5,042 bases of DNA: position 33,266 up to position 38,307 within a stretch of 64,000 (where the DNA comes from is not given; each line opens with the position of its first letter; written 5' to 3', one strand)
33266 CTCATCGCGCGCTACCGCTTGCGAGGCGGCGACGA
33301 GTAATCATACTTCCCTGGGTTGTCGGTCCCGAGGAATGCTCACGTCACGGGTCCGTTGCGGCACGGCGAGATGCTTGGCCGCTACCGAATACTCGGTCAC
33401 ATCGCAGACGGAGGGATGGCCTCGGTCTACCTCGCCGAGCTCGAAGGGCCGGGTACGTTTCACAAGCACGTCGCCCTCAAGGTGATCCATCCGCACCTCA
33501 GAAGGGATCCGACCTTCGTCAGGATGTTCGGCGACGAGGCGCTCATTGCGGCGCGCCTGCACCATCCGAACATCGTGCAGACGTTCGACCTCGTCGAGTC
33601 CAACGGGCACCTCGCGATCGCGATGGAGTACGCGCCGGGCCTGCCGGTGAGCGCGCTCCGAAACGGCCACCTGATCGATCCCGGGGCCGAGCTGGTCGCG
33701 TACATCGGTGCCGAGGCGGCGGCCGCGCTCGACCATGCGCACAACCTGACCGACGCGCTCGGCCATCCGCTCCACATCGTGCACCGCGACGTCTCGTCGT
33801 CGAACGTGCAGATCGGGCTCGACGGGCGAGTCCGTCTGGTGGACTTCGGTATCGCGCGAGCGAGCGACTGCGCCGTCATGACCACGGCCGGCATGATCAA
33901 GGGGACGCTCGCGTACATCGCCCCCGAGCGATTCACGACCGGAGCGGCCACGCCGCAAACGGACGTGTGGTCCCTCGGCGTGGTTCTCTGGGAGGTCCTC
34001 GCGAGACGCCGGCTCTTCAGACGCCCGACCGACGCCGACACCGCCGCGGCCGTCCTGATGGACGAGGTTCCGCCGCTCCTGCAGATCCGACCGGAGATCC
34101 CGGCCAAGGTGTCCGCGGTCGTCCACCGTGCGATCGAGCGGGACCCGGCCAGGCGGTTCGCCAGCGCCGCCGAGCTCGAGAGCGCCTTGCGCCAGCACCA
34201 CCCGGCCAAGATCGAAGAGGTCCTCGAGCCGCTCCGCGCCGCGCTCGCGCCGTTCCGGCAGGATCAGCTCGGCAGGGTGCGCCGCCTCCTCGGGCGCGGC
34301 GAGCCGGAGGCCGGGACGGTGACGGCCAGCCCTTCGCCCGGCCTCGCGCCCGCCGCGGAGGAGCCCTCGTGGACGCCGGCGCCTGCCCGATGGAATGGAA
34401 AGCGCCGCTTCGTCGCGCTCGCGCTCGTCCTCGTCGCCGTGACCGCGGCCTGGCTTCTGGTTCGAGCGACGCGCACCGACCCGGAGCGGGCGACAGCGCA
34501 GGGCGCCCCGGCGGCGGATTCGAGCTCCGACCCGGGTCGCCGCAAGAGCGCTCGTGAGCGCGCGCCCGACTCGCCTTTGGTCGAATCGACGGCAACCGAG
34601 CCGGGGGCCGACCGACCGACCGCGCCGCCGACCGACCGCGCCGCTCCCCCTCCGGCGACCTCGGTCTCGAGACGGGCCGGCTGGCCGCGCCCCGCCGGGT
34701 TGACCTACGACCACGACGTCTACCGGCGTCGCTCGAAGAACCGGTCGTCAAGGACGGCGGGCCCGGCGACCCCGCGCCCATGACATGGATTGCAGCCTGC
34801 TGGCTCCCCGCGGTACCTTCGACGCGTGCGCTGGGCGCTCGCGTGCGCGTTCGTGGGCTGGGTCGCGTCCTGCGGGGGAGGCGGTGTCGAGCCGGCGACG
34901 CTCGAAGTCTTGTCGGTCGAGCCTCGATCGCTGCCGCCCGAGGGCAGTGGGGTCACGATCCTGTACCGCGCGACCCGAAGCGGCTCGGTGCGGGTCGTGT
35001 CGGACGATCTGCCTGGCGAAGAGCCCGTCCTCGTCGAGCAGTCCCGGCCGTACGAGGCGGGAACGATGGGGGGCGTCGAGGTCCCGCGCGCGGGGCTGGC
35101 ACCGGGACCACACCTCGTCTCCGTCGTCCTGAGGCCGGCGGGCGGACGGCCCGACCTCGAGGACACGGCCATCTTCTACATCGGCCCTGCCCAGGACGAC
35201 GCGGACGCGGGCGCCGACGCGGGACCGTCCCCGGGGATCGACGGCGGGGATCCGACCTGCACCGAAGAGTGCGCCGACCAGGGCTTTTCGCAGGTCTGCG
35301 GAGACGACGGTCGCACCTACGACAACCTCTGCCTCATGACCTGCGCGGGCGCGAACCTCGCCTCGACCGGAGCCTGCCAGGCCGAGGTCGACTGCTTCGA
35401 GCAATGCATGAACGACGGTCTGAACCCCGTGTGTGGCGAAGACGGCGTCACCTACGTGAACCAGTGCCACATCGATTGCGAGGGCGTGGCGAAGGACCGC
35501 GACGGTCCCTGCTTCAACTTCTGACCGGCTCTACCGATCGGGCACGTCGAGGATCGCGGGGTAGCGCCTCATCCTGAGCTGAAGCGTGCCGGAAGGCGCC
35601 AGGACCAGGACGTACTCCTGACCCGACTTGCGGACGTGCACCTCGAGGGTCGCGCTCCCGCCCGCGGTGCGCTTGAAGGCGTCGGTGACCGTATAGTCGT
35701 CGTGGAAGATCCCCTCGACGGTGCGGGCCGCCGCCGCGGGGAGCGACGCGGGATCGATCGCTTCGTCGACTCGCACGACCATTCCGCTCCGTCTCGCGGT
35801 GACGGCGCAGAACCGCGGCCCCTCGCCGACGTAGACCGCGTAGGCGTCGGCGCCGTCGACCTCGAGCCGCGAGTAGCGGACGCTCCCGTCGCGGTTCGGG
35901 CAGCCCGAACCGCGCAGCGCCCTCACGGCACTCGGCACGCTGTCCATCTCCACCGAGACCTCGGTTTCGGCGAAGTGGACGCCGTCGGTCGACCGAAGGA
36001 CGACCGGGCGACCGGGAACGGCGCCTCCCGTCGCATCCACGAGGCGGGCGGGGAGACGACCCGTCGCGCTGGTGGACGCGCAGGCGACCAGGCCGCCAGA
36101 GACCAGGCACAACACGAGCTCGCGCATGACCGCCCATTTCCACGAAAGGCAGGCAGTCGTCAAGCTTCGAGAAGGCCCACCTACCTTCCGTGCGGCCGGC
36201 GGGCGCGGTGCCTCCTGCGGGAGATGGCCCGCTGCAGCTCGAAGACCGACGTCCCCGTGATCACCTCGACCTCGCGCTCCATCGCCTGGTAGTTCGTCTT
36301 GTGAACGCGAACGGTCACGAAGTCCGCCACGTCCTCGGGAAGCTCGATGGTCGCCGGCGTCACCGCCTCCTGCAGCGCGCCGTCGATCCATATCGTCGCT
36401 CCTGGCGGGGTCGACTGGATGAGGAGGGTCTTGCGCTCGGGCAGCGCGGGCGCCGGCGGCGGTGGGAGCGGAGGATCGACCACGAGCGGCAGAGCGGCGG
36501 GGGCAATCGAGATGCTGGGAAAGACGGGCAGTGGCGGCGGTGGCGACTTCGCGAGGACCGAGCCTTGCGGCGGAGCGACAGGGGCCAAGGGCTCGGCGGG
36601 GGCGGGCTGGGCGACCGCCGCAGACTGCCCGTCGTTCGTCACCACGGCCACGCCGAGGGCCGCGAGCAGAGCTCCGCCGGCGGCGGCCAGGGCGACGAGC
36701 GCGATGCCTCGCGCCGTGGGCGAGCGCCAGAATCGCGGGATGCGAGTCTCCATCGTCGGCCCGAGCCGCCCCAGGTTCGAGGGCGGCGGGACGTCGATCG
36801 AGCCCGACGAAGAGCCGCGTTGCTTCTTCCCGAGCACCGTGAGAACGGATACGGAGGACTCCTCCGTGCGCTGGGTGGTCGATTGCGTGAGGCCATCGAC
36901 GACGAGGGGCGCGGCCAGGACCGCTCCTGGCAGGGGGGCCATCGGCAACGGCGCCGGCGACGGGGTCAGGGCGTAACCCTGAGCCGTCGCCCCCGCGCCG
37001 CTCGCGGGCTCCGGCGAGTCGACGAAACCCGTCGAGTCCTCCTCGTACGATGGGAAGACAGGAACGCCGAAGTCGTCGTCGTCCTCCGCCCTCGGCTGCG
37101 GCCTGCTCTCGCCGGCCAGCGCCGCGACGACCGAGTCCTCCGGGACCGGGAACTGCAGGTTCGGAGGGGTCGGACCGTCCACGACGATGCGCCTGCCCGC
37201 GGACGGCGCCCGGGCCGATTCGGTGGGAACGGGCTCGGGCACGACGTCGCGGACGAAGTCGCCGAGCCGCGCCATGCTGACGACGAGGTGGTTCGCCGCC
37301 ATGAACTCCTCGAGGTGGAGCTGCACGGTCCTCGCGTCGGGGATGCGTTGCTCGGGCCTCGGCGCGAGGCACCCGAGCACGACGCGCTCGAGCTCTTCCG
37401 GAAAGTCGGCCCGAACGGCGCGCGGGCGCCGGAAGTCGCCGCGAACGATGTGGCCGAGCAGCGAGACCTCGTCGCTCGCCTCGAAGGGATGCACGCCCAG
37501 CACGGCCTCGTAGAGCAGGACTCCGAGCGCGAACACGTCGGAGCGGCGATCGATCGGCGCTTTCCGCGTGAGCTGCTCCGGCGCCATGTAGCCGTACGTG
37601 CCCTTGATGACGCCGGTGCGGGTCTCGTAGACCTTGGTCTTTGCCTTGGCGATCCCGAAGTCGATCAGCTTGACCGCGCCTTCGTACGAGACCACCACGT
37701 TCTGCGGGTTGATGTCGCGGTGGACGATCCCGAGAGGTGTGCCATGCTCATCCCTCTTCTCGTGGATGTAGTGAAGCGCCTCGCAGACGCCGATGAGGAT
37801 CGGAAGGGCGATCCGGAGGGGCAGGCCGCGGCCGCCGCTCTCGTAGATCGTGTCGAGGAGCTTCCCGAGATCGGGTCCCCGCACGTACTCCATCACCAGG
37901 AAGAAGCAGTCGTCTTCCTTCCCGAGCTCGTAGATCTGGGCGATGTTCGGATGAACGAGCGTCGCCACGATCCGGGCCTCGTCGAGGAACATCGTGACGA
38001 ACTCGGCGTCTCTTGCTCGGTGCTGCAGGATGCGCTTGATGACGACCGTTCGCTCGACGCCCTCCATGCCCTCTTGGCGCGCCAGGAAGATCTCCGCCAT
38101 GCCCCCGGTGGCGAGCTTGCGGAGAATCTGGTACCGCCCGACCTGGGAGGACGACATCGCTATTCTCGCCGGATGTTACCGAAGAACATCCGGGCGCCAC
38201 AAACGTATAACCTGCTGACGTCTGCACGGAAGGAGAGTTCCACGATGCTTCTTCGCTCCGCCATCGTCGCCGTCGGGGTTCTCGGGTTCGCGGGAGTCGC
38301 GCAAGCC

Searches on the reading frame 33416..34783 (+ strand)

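Call 63: search_protein_families(library=pfam, proteins=[window:33416-34783:+], max_evalue=0.000001)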
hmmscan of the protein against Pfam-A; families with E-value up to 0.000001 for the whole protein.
window:33416-34783:+ (455 aa): 2 families
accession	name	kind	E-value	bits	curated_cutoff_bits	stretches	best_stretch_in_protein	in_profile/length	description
PF00069.31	Pkinase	-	1.2e-30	107.3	31.7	1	16-250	24-254/263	Protein kinase domain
PF07714.23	PK_Tyr_Ser-Thr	-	5.9e-24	85.2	23.1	1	3-248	14-249/258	Protein tyrosine and serine/threonine kinase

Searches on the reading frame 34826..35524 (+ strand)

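Call 63: search_protein_families(library=pfam, proteins=[window:34826-35524:+], max_evalue=0.000001)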
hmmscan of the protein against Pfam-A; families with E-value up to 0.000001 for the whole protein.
window:34826-35524:+ (232 aa): 2 families
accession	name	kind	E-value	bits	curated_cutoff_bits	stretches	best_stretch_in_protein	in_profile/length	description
PF07648.20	Kazal_2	-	1.1e-13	51.5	22.8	1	190-221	2-33/48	Kazal-type serine protease inhibitor domain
PF00050.26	Kazal_1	-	1.1e-11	45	21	0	197-224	11-44/49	Kazal-type serine protease inhibitor domain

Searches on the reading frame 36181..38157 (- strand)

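Call 63: search_protein_families(library=pfam, proteins=[window:36181-38157:-], max_evalue=0.000001)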
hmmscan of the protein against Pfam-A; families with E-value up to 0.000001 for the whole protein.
window:36181-38157:- (658 aa): 2 families
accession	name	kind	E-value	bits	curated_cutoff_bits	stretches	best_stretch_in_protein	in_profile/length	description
PF00069.31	Pkinase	-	3e-41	142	31.7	1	9-272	1-252/263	Protein kinase domain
PF07714.23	PK_Tyr_Ser-Thr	-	4.4e-33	115.1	23.1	1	11-272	3-249/258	Protein tyrosine and serine/threonine kinase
